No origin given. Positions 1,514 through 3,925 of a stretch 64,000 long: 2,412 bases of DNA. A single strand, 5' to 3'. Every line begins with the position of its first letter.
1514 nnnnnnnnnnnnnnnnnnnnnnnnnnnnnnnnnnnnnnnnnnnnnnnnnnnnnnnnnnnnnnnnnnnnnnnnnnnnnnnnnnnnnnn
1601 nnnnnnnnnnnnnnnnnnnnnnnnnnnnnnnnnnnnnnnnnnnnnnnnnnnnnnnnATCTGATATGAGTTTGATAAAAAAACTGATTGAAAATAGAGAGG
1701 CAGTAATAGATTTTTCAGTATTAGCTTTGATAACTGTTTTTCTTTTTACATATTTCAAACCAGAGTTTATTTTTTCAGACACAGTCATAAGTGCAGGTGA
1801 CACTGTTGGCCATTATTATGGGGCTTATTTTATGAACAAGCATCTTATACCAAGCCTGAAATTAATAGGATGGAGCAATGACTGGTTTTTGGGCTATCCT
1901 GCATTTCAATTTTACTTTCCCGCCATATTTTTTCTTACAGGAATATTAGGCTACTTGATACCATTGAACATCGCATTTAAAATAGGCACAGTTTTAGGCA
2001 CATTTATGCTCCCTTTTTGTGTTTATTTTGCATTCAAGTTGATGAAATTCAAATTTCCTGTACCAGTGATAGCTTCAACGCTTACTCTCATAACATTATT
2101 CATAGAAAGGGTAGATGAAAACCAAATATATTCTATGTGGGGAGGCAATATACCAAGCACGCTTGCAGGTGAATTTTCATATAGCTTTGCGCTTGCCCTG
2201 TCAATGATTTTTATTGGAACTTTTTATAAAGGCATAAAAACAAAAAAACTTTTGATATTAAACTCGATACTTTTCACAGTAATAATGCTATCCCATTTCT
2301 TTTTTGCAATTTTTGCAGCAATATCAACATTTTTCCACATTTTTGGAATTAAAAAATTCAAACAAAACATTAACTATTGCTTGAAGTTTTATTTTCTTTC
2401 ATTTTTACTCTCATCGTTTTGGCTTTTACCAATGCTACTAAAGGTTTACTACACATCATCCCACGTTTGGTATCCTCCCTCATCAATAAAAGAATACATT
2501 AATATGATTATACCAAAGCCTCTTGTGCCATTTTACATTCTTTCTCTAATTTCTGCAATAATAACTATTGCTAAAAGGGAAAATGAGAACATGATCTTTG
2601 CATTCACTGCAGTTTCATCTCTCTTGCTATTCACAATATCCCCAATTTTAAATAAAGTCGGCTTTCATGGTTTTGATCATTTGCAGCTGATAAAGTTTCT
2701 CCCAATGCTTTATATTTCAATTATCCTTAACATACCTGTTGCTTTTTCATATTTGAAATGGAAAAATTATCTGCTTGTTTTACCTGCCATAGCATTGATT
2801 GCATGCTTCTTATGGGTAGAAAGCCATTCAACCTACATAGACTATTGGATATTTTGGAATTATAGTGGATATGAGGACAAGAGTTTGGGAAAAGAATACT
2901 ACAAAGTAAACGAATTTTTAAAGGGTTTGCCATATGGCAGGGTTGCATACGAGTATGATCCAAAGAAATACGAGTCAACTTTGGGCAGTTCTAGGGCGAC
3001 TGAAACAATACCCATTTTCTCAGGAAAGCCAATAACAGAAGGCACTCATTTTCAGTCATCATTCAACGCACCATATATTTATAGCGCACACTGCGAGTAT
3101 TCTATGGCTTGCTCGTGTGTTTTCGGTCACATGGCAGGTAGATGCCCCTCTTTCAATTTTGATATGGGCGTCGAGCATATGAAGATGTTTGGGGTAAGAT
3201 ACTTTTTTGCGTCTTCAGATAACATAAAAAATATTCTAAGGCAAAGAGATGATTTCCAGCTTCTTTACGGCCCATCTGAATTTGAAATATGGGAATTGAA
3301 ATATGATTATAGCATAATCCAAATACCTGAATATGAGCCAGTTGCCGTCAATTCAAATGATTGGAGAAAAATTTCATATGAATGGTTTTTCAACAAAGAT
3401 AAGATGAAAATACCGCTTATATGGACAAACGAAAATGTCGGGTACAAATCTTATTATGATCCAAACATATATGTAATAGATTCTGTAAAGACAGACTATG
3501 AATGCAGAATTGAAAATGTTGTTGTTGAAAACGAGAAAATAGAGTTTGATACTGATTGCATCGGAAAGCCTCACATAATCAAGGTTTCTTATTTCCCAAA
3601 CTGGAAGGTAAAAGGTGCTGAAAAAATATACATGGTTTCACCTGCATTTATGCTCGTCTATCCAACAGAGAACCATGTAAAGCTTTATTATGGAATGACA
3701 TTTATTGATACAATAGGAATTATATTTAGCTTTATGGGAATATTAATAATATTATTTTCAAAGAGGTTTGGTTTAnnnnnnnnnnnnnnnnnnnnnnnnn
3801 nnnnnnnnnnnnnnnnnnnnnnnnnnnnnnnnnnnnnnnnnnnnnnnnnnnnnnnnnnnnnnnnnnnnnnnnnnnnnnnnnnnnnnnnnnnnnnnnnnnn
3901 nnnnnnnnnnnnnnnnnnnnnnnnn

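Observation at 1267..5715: Second GT-C module: SMR-like 4-TM protein, a 704-aa GT-C-like protein, and a PMT-like TIGR03663 gene whose membrane and CBM-like halves are separated by an in-frame TAG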

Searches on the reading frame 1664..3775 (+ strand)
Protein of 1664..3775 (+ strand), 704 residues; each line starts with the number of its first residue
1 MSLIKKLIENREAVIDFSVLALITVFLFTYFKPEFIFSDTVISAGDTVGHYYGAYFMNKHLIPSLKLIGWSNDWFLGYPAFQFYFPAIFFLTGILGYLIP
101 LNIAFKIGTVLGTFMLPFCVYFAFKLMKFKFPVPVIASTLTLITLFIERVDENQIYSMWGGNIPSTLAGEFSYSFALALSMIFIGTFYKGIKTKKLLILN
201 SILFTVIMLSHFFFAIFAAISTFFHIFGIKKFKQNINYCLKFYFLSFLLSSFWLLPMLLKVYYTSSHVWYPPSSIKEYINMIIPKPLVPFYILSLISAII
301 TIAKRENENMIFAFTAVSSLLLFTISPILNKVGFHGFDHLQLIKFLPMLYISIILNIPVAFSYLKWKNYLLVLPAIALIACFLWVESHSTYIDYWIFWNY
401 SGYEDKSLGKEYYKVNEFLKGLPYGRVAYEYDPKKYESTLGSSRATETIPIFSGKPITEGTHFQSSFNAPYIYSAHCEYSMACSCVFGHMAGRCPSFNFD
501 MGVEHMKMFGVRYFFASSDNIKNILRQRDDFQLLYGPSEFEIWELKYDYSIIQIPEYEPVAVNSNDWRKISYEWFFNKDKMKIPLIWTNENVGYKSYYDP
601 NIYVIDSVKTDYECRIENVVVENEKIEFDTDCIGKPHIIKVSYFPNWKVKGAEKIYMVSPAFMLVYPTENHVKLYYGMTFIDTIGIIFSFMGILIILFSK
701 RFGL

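Call 6: search_protein_families(library=pfam, proteins=[window:1664-3775:+], max_evalue=0.01)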
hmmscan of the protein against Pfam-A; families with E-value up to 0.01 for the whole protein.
window:1664-3775:+ (704 aa): 0 families

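Call 9: search_protein_families(library=ncbifam, proteins=[window:1664-3775:+], max_evalue=0.01)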
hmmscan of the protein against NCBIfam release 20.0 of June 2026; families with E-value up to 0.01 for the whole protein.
window:1664-3775:+ (704 aa): 0 families

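Call 21: find_homologous_proteins(query=window:1664-3775:+, max_evalue=0.00001)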
Query window:1664-3775:+ (704 aa): 604 proteins with E <= 0.00001 among 8000 candidates; the best 120 are listed.
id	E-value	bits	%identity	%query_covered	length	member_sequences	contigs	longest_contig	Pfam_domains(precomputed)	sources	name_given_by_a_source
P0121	0.0e+0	1605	100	100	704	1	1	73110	-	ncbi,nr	ncbi:MAG: hypothetical protein N3D75_03570 [Candidatus Aenigmarchaeota archaeon]|nr:hypothetical pro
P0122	0.0e+0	1340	81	100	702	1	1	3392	-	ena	-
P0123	0.0e+0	1218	73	100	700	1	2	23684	-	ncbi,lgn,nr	ncbi:MAG: hypothetical protein QXM68_03600 [Candidatus Aenigmatarchaeota archaeon]|nr:hypothetical p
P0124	0.0e+0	1096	67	99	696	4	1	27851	-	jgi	jgi:hypothetical protein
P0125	0.0e+0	1078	64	99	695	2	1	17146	-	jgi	jgi:hypothetical protein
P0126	0.0e+0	1068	66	96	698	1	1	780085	-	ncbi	-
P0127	0.0e+0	1067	65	99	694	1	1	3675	-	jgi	-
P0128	0.0e+0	1054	66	95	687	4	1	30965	-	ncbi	ncbi:MAG: hypothetical protein QXM38_01735 [Candidatus Aenigmatarchaeota archaeon]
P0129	0.0e+0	1040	63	100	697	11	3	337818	-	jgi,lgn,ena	-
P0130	0.0e+0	1032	68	94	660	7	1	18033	-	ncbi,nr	ncbi:MAG: hypothetical protein KQA31_02815, partial [Candidatus Aenigmarchaeota archaeon]|nr:hypothe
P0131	3.3e-263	894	55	99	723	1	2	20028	PF10131.16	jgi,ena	-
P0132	6.5e-260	883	55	98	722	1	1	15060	PF10131.16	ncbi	ncbi:MAG: 6-pyruvoyl-tetrahydropterin synthase-related protein [Candidatus Aenigmatarchaeota archaeo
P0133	6.9e-258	876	54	98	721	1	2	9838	PF10131.16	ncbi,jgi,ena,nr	ncbi:hypothetical protein DRN69_07735 [Candidatus Pacearchaeota archaeon]|nr:MAG: hypothetical prote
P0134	3.2e-255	867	54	99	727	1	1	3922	-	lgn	-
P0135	9.2e-253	859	53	98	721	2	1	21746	-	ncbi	ncbi:MAG: 6-pyruvoyl-tetrahydropterin synthase-related protein [Candidatus Aenigmatarchaeota archaeo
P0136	4.5e-249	847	53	99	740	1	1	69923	PF10131.16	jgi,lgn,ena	-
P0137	2.5e-247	841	54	96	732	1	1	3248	PF10131.16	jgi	-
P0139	8.4e-214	730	49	99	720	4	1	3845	PF10131.16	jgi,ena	-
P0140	4.4e-211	721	49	97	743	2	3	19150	PF10131.16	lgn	-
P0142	5.1e-207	708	49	94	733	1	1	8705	PF10131.16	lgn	-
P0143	1.7e-206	706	48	97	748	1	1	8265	PF10131.16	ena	-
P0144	2.6e-204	699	47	97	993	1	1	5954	PF10131.16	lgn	-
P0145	1.9e-201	689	46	97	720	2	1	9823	PF10131.16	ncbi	-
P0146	1.2e-177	611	43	97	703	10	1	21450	PF10131.16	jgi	-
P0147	1.3e-173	597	41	98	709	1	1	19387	PF10131.16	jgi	jgi:uncharacterized membrane protein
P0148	1.1e-170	588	42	94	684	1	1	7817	PF10131.16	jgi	-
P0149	2.0e-168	580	42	95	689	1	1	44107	PF10131.16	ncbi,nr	ncbi:MAG: hypothetical protein GF368_05090 [Candidatus Aenigmarchaeota archaeon]|nr:hypothetical pro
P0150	6.5e-166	572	41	98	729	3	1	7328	PF10131.16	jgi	jgi:uncharacterized membrane protein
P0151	7.5e-164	565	40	95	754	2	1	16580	PF10131.16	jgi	jgi:hypothetical protein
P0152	2.2e-163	564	41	93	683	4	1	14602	PF10131.16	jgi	jgi:hypothetical protein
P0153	1.9e-159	551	41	98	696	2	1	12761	PF10131.16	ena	-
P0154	2.8e-159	550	38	99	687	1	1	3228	PF10131.16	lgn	-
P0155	2.1e-158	547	41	93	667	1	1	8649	PF10131.16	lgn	-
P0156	3.2e-158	547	41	99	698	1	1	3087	PF10131.16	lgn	-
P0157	6.6e-158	545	38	98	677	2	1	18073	PF10131.16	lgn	-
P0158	8.3e-158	545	40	97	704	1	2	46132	PF10131.16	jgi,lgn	jgi:hypothetical protein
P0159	8.3e-158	545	40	98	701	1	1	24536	PF10131.16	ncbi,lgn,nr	ncbi:MAG: 6-pyruvoyl-tetrahydropterin synthase-related protein [Candidatus Aenigmarchaeota archaeon]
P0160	2.2e-157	544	41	95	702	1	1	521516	PF10131.16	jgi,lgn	jgi:hypothetical protein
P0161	2.3e-157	544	39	97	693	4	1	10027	PF10131.16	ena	-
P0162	3.1e-157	543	41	96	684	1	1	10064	PF10131.16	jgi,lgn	jgi:uncharacterized membrane protein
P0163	2.3e-156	540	40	96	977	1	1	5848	PF10131.16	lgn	-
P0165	2.8e-156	540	41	97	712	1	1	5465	PF10131.16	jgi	-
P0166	3.3e-156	540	41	99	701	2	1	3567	PF10131.16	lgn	-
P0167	4.2e-156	539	42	96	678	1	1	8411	PF10131.16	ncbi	-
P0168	5.5e-156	539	40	98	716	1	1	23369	PF10131.16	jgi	jgi:hypothetical protein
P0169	1.7e-155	538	39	99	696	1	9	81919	PF10131.16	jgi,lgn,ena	jgi:hypothetical protein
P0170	4.5e-155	536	39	98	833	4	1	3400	PF10131.16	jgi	jgi:hypothetical protein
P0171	5.6e-155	536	41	99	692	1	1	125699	PF10131.16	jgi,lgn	jgi:hypothetical protein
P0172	4.7e-154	533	40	94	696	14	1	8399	PF10131.16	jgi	jgi:hypothetical protein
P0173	1.0e-153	532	40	98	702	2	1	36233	PF10131.16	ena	-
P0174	1.2e-152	528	39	98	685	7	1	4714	PF10131.16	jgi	jgi:hypothetical protein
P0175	1.8e-152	528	39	96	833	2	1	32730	PF10131.16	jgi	jgi:hypothetical protein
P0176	3.0e-152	527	39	99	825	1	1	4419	PF10131.16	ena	-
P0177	3.0e-152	527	39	97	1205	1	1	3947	PF10131.16,PF13231.13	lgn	-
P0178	1.0e-151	525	39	98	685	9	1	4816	PF10131.16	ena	-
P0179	1.4e-151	525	40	97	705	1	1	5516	PF10131.16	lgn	-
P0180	1.4e-151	525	39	98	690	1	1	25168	PF10131.16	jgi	-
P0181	2.2e-151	524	38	98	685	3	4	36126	PF10131.16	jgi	-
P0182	3.4e-151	523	39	98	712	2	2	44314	PF10131.16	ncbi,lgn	ncbi:MAG: 6-pyruvoyl-tetrahydropterin synthase-related protein [Candidatus Aenigmatarchaeota archaeo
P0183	6.7e-151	522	41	96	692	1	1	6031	PF10131.16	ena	-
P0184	7.9e-151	522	38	99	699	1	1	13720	PF10131.16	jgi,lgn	jgi:hypothetical protein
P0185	2.7e-149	517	39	97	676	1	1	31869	PF10131.16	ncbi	ncbi:MAG: 6-pyruvoyl-tetrahydropterin synthase-related protein [Candidatus Aenigmatarchaeota archaeo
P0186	3.1e-149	517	39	100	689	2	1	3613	PF10131.16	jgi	-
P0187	3.3e-149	517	38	95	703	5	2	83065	PF10131.16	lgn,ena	-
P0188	5.2e-149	516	40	98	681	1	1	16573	PF10131.16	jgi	jgi:uncharacterized membrane protein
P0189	5.3e-149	516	37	100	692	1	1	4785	PF10131.16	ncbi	-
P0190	7.2e-149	516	38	98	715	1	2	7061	PF10131.16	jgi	jgi:hypothetical protein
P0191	8.1e-149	515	39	97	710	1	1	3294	PF10131.16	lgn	-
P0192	1.1e-148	515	37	98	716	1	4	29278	PF10131.16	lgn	-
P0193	2.1e-148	514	40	98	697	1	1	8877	PF10131.16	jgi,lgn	-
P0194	2.4e-148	514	40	99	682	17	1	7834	PF10131.16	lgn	-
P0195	4.2e-148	513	38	99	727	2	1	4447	PF10131.16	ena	-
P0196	4.2e-148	513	39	96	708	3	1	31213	PF10131.16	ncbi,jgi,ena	-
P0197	5.5e-148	513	39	98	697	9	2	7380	PF10131.16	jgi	-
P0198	1.2e-147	512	39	99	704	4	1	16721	PF10131.16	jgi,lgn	jgi:hypothetical protein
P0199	1.4e-147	511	40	93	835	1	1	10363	PF10131.16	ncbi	-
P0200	1.9e-147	511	38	96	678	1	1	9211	PF10131.16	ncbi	-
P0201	3.3e-147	510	38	97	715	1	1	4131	PF10131.16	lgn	-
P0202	1.2e-146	508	38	98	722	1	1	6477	PF10131.16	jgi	-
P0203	1.9e-146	508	38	96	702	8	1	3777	PF10131.16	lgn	-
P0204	1.9e-146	508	39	97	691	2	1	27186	PF10131.16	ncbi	-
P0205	2.2e-146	507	39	95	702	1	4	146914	PF10131.16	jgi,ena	-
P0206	3.0e-146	507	38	99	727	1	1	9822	PF10131.16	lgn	-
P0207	3.1e-146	507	38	97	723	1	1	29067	PF10131.16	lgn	-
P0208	3.4e-146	507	39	98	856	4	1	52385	PF10131.16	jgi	jgi:hypothetical protein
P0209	3.9e-146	507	38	99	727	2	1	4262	PF10131.16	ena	-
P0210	4.1e-146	507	38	99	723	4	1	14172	PF10131.16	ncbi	-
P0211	4.9e-146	506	40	95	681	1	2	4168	PF10131.16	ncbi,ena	-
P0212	7.2e-146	506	40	97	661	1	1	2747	PF10131.16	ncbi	ncbi:MAG: 6-pyruvoyl-tetrahydropterin synthase-related protein, partial [Candidatus Aenigmatarchaeot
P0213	7.6e-146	506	38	97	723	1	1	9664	PF10131.16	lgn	-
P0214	9.9e-146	505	37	97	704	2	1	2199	PF10131.16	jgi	-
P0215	1.2e-145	505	39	99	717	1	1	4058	PF10131.16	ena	-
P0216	1.2e-145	505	37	99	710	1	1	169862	PF10131.16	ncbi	-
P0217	2.0e-145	504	39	97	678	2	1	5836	PF10131.16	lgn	-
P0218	2.5e-145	504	38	98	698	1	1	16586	PF10131.16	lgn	-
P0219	2.6e-145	504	38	98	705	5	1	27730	PF10131.16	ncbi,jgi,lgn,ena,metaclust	metaclust:\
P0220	3.3e-145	503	38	99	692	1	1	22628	PF10131.16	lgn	-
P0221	1.2e-144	502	37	98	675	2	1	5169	PF10131.16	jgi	-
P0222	1.3e-144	501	39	99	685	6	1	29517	PF10131.16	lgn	-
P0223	1.9e-144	501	39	92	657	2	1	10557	PF10131.16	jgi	jgi:uncharacterized membrane protein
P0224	3.1e-144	500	37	99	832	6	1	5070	PF10131.16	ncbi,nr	ncbi:MAG TPA: hypothetical protein ENH13_07475 [Euryarchaeota archaeon]|nr:hypothetical protein [Eur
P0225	3.5e-144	500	37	99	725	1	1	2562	PF10131.16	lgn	-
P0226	5.9e-144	499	38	98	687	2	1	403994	PF10131.16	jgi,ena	-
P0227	1.3e-143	498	39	97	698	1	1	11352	PF10131.16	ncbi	ncbi:MAG: 6-pyruvoyl-tetrahydropterin synthase-related protein [Candidatus Aenigmatarchaeota archaeo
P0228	1.7e-143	498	38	99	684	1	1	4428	PF10131.16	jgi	jgi:hypothetical protein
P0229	4.6e-143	496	37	100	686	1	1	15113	PF10131.16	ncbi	-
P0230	1.1e-142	495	38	98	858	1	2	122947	PF10131.16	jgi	jgi:hypothetical protein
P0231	1.8e-142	494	37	97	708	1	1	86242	PF10131.16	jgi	-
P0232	3.6e-142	493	40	96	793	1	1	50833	PF10131.16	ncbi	-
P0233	3.9e-142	493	40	97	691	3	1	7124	PF10131.16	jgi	jgi:hypothetical protein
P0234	4.6e-142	493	39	96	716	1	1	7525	PF10131.16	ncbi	-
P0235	6.7e-142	493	38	98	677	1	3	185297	PF10131.16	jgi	jgi:uncharacterized membrane protein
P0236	9.5e-142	492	38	100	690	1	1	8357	PF10131.16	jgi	-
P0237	1.8e-141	491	38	97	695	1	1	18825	PF10131.16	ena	-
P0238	5.6e-141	490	36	98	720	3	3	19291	PF10131.16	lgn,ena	-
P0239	8.4e-141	489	38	97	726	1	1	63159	PF10131.16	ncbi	-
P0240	2.2e-140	488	37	98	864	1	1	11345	PF10131.16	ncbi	-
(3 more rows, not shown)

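Call 22: find_encoding_contigs(protein=P0121, flank=10000, max_places=3)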
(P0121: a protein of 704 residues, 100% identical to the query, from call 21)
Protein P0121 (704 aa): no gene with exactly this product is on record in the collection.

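Call 23: find_encoding_contigs(protein=P0122, flank=10000, max_places=3)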
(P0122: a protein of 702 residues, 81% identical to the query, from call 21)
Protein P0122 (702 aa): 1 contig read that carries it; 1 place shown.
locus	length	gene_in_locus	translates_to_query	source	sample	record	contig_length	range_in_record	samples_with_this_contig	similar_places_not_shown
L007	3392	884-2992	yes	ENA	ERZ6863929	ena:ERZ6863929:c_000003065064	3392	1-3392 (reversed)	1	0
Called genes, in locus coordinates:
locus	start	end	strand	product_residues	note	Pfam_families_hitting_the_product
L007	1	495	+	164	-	?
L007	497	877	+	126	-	PF00892:EamA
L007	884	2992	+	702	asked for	-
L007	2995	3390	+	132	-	?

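Call 38: search_protein_families(library=pfam, proteins=[window:1664-3775:+, P0131, P0177], max_evalue=1)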
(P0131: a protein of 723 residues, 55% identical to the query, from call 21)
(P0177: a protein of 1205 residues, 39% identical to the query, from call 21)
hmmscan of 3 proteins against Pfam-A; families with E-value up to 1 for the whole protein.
window:1664-3775:+ (704 aa): 0 families

P0131 (723 aa): 2 families
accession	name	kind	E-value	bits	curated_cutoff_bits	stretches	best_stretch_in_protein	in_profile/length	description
PF10131.15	PTPS_related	-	1.7e-28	99.9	26.4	1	83-579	1-475/621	6-pyruvoyl-tetrahydropterin synthase related domain; membrane protein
PF13786.12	DUF4179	-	0.81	10.6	30.1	0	371-399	8-36/94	Domain of unknown function (DUF4179)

P0177 (1205 aa): 2 families
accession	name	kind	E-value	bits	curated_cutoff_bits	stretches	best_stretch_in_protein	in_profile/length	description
PF10131.15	PTPS_related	-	3.9e-36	125.1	26.4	1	83-544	1-460/621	6-pyruvoyl-tetrahydropterin synthase related domain; membrane protein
PF13231.12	PMT_2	-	3.8e-11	43.9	26.1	1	850-986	18-155/160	Dolichyl-phosphate-mannose-protein mannosyltransferase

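Call 50: search_solved_structures(query=A3, max_evalue=1)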
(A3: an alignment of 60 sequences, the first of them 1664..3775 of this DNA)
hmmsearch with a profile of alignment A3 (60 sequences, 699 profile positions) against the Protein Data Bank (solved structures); distinct sequences matched with E-value up to 1: 0.

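Call 58: predict_structure(alignment_id=A3)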
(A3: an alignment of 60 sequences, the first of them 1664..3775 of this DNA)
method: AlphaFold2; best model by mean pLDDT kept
length: 704 residues; sequences in the alignment: 60
mean_pLDDT: 92.4   pTM: 0.91
mean pLDDT of the five models: 92.4, 92.1, 91.7, 90.7, 90.7
residues with pLDDT >= 90: 553; 70-90: 136; 50-70: 15; < 50: 0
segments of 3 or more residues with pLDDT < 50: none
pLDDT, mean of each block of 10 residues (from residue 1): 85 96 98 95 88 94 93 76 90 98 97 98 97 98 93 76 92 96 98 95 97 93 88 94 98 94 78 87 94 97 93 96 87 74 88 97 87 96 94 93 94 97 95 92 91 90 71 92 80 88 96 96 98 97 96 96 92 93 95 92 94 94 95 96 94 95 97 96 97 96 83
secondary structure, 60 per line:
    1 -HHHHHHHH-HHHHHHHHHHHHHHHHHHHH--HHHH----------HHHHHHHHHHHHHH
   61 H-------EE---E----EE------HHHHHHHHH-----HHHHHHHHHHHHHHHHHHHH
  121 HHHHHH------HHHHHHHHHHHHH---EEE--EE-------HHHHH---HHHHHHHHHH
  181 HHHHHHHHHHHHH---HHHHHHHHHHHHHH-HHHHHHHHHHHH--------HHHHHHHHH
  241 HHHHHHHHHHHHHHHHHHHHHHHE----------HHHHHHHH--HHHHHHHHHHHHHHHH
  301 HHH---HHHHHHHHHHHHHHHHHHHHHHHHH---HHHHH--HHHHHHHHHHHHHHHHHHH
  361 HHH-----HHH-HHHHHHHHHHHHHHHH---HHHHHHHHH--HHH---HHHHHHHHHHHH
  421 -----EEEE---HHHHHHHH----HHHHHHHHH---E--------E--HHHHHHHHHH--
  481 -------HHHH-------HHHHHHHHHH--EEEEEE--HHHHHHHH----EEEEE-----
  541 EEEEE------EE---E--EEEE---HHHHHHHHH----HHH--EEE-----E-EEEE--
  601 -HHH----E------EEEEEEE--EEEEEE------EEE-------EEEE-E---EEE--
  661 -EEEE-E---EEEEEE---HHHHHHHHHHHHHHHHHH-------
elements in order (helices of 4 or more, strands of 3 or more residues): H2-9 H11-30 H33-36 H47-61 H87-95 H101-126 H133-145 E149-151 H163-167 H171-193 H197-210 H212-223 H232-263 H275-282 H285-303 H307-331 H335-339 H342-363 H373-388 H392-400 H409-420 E426-429 H433-440 H445-453 H469-478 H488-491 H499-508 E511-516 H519-526 E531-535 E541-545 E560-563 H567-575 E585-587 E595-598 E616-622 E625-630 E637-639 E647-650 E656-658 E662-665 E671-676 H680-697

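Call 60: fold_search(model_id=the predicted structure, library=pdb)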
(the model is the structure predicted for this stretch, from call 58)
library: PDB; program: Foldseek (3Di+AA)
matches with E <= 10: 255; with E <= 0.001: 8
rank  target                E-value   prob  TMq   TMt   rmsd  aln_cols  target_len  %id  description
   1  6w98_A                4.9e-07  1.00  0.46  0.27  19.4       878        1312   11  Single-Particle Cryo-EM Structure of Arabinofuranosyltransferase AftD from Mycobacteria (released 2020-05-13)
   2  6wby                  3.5e-06  1.00  0.42  0.26  19.9       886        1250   12  Single-Particle Cryo-EM Structure of Arabinofuranosyltransferase AftD from Mycobacteria, Mutant R1389S Class 2 (released 2020-05-13)
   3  8b6l_I                4.1e-06  1.00  0.36  0.37  11.8       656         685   11  Subtomogram average of the human Sec61-TRAP-OSTA-translocon (released 2022-12-07)
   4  6s7t_A                8.5e-06  1.00  0.38  0.38  12.7       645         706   12  Cryo-EM structure of human oligosaccharyltransferase complex OST-B (released 2019-12-18)
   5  5ogl_A                2.7e-05  1.00  0.40  0.40   7.8       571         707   13  Structure of bacterial oligosaccharyltransferase PglB in complex with an acceptor peptide and an lipid-linked oligosac (released 2017-10-25)
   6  6gxc_A                6.3e-05  1.00  0.41  0.41   9.6       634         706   13  Bacterial oligosaccharyltransferase PglB in complex with an inhibitory peptide and a reactive lipid-linked oligosaccha (released 2018-11-14)
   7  8if8_C                1.0e-04  1.00  0.43  0.49   7.6       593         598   13  Arabinosyltransferase AftA (released 2023-05-31)
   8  5ezm                  6.9e-04  1.00  0.43  0.54   9.6       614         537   10  Crystal Structure of ArnT from Cupriavidus metallidurans in the apo state (released 2016-02-17)
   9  3waj                  1.8e-03  1.00  0.38  0.34  12.0       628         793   12  Crystal structure of the Archaeoglobus fulgidus oligosaccharyltransferase (O29867_ARCFU) complex with Zn and sulfate (released 2013-10-30)
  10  5f15                  1.9e-03  1.00  0.41  0.51  10.5       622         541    9  Crystal Structure of ArnT from Cupriavidus metallidurans bound to Undecaprenyl phosphate (released 2016-02-17)
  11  9dlf_C                5.8e-02  0.94  0.27  0.30  10.0       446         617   10  Arabinosyltransferase AftB in complex with Fab_B3 (released 2025-06-25)
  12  8t4h_B                1.2e-01  0.09  0.08  0.10  28.0       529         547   12  Transporter associated with antigen processing (TAP) bound to the 8-mer peptide RRYQSTEL (released 2024-06-19)
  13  6lz0_A                1.5e-01  0.11  0.10  0.15  23.2       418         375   14  Cryo-EM structure of human MCT1 in complex with Basigin-2 in the presence of lactate (released 2020-12-23)
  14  7ckr_A                3.3e-01  0.10  0.10  0.15  22.1       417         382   14  Cryo-EM structure of the human MCT1/Basigin-2 complex in the presence of anti-cancer drug candidate BAY-8002 in the ou (released 2020-12-23)
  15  8qcy                  3.6e-01  0.09  0.10  0.14  23.0       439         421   10  Cryo-EM structure of the outward-facing FLVCR2 (released 2024-04-17)
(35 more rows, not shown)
